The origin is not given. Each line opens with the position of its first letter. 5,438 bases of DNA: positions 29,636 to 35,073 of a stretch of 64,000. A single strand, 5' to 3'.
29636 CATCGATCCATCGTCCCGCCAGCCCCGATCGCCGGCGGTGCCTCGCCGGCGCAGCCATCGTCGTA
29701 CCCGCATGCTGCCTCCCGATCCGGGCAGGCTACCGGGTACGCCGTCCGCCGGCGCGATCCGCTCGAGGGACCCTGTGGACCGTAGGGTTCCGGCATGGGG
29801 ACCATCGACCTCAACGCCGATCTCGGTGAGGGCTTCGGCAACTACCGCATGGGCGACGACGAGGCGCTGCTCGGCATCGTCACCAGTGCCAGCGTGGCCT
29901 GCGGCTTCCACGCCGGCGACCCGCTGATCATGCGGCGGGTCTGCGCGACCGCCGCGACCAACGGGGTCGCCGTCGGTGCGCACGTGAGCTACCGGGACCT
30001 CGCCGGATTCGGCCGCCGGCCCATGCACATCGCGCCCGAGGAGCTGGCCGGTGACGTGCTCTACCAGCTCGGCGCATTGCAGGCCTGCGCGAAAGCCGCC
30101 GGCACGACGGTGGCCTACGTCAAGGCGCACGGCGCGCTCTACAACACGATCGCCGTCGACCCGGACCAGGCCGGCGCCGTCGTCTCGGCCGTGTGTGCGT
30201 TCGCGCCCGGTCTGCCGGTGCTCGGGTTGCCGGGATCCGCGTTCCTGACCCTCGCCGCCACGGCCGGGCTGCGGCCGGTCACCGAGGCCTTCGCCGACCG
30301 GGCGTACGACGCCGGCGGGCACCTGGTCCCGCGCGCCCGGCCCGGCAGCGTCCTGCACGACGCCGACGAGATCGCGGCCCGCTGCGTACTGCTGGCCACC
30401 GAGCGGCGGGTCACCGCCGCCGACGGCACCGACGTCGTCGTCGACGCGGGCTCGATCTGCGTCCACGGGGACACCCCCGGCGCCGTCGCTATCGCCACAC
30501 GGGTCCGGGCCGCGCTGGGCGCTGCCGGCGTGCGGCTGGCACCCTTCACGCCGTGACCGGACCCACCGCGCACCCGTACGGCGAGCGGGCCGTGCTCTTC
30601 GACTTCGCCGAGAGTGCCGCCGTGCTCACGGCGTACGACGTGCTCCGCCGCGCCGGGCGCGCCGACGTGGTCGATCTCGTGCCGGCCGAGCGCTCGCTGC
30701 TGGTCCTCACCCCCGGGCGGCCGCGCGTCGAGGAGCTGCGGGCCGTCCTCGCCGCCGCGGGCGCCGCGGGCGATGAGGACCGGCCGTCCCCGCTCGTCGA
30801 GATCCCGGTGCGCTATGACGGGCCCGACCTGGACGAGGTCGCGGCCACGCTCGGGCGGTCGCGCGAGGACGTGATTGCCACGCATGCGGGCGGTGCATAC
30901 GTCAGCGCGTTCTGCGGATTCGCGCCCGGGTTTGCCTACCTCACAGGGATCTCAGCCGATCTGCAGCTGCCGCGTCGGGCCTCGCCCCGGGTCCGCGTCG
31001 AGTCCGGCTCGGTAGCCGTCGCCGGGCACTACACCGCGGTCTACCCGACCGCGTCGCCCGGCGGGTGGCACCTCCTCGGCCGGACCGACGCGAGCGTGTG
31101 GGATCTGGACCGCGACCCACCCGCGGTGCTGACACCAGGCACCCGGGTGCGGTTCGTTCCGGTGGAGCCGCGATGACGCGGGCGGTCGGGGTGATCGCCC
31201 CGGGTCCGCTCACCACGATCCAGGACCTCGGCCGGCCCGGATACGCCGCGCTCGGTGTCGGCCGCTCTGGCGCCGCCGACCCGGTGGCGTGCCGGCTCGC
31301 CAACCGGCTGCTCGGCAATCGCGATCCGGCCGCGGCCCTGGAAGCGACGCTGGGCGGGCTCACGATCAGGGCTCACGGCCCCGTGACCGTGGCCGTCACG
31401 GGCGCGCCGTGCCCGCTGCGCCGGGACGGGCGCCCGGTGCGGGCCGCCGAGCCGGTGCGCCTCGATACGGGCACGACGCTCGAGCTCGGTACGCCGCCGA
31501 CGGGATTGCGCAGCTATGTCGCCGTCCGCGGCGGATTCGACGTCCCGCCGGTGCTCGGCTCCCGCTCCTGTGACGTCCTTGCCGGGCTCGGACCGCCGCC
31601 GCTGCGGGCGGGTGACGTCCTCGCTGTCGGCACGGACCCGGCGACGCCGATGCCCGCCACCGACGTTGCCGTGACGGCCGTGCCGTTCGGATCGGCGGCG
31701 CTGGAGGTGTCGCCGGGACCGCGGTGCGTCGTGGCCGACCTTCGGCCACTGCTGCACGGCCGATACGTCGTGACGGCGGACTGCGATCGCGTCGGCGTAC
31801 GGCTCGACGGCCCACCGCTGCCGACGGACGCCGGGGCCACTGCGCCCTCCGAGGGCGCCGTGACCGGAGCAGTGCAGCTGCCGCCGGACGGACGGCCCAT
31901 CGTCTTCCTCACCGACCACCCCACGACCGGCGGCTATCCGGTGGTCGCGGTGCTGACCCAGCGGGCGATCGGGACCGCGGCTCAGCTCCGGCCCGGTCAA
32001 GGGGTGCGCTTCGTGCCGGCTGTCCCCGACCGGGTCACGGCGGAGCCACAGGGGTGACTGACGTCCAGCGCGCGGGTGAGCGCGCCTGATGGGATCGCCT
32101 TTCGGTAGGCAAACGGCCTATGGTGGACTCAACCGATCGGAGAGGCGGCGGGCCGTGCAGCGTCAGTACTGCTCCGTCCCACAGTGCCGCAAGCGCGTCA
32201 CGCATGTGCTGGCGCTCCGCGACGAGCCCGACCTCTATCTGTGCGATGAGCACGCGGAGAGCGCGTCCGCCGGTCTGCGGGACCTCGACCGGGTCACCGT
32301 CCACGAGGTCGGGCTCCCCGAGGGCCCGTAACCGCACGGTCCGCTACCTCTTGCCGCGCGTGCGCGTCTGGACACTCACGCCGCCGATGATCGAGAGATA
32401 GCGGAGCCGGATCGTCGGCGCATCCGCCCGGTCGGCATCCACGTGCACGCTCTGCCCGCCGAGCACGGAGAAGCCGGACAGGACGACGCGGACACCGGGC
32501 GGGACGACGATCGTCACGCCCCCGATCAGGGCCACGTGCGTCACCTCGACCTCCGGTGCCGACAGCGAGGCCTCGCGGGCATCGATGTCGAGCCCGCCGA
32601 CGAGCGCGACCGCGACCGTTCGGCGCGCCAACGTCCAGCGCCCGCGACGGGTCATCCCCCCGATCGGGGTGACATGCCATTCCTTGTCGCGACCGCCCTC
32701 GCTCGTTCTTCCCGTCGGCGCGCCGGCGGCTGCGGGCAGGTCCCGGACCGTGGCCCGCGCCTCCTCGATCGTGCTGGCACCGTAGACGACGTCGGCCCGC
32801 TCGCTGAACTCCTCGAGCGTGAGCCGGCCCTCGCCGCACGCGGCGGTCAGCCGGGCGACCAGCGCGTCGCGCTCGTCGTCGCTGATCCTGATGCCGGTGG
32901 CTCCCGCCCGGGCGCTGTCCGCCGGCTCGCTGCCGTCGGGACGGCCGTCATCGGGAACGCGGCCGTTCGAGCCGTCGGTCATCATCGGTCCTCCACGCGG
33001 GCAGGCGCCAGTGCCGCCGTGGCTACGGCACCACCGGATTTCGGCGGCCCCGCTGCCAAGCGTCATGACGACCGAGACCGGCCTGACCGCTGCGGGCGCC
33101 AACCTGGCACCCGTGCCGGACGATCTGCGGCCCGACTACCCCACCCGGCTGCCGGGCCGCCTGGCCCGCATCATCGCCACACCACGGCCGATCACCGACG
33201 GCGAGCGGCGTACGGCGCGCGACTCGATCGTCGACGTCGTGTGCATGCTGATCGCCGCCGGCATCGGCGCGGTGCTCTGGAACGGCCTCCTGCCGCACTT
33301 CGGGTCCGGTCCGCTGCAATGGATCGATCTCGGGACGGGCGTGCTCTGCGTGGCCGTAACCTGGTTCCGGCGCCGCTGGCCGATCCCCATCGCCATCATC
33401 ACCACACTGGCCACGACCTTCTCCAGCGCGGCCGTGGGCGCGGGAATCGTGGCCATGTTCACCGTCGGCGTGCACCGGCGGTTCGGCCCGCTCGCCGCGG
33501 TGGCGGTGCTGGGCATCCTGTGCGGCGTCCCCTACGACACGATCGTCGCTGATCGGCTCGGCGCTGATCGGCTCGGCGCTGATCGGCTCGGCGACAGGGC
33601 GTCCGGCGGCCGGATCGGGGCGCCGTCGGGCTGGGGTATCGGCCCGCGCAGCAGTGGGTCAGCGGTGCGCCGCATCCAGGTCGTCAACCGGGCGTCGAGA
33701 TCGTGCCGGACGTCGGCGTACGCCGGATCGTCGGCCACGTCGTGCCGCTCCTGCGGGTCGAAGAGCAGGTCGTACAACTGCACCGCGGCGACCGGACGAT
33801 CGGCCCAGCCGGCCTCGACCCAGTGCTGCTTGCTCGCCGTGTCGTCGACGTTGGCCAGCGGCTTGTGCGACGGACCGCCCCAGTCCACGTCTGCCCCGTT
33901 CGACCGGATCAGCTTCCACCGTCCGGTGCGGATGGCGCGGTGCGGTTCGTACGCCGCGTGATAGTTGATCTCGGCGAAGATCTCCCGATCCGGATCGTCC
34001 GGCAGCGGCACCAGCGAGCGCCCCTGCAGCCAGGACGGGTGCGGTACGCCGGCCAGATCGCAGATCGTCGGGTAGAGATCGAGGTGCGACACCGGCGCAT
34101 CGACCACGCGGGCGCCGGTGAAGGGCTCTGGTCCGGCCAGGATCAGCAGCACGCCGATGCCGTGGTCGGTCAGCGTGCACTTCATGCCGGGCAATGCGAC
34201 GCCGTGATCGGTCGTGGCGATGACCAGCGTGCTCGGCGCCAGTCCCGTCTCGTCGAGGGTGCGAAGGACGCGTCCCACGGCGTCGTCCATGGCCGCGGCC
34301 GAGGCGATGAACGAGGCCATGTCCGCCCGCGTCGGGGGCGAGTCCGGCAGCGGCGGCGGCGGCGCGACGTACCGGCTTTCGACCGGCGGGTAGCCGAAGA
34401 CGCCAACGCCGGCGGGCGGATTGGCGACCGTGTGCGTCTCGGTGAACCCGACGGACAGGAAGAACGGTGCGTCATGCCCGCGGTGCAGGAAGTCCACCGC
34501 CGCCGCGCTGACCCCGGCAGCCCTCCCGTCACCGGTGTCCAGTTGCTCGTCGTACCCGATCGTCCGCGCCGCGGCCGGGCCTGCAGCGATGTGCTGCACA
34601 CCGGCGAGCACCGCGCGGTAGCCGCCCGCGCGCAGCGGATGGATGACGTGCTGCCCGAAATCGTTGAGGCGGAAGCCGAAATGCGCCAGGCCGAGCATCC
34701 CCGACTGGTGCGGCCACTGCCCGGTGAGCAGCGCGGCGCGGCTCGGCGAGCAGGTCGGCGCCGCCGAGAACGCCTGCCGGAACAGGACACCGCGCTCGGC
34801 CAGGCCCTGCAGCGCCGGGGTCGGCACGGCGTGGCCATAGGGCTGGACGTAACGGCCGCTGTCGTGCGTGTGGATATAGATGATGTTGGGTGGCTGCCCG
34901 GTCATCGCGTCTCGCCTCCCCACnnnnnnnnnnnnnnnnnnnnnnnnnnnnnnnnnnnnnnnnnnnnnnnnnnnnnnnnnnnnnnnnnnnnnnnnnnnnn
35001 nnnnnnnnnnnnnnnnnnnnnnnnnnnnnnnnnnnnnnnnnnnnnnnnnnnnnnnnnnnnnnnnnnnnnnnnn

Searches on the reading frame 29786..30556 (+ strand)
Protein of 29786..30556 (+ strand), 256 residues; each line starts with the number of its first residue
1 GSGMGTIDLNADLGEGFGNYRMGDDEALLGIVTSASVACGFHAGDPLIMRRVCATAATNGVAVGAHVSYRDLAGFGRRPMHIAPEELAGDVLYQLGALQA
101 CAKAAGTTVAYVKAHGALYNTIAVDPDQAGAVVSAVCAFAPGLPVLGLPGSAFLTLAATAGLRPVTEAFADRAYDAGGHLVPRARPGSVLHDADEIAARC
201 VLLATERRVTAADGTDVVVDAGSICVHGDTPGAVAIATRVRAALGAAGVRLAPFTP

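Call 52: search_protein_families(library=pfam, proteins=[window:29786-30556:+], max_evalue=0.00001)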
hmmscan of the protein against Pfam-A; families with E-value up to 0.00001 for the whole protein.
window:29786-30556:+ (256 aa): 1 family
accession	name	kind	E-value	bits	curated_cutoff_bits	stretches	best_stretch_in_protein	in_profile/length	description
PF03746.21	LamB_YcsF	-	1.1e-97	326.9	22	1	7-244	1-238/239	LamB/YcsF family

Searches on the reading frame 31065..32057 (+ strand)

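Call 52: search_protein_families(library=pfam, proteins=[window:31065-32057:+], max_evalue=0.00001)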
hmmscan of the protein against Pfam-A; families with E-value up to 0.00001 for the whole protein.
window:31065-32057:+ (330 aa): 1 family
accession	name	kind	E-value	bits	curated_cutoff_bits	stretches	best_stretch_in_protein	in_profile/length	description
PF02626.20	CT_A_B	-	8.9e-81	271.8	25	1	63-318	1-261/261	Carboxyltransferase domain, subdomain A and B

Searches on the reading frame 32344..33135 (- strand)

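Call 51: search_protein_families(library=pfam, proteins=[window:32344-33135:-], max_evalue=0.00001)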
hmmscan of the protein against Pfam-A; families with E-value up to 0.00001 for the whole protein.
window:32344-33135:- (263 aa): 1 family
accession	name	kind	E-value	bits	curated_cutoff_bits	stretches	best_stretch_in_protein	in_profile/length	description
PF08044.16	DUF1707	-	2.5e-16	59.9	27.6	1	82-134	1-53/53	DUF1707 SHOCT-like domain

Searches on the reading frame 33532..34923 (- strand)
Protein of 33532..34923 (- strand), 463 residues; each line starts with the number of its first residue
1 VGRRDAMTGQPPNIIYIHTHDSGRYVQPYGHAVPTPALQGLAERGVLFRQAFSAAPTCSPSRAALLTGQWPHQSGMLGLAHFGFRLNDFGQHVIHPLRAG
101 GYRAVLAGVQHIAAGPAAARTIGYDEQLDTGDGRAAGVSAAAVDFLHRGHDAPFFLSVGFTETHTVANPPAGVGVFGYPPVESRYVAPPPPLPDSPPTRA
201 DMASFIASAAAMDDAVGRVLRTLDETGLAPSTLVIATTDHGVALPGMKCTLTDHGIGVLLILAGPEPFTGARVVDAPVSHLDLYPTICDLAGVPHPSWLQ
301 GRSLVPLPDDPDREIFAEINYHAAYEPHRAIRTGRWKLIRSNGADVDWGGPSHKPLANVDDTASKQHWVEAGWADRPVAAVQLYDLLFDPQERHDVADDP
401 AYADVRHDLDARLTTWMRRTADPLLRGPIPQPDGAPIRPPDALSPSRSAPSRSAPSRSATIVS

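Call 51: search_protein_families(library=pfam, proteins=[window:33532-34923:-], max_evalue=0.00001)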
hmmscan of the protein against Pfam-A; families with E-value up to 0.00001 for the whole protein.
window:33532-34923:- (463 aa): 3 families
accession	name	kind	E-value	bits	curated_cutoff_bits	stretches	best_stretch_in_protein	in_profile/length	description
PF00884.28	Sulfatase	-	5.2e-33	115.1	25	1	12-293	1-301/301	Sulfatase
PF16347.10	SGSH_C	-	1e-15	58.6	29.3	1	253-340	13-108/154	N-sulphoglucosamine sulphohydrolase, C-terminal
PF01663.27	Phosphodiest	-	1.9e-07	31.4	23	0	207-243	186-222/342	Type I phosphodiesterase / nucleotide pyrophosphatase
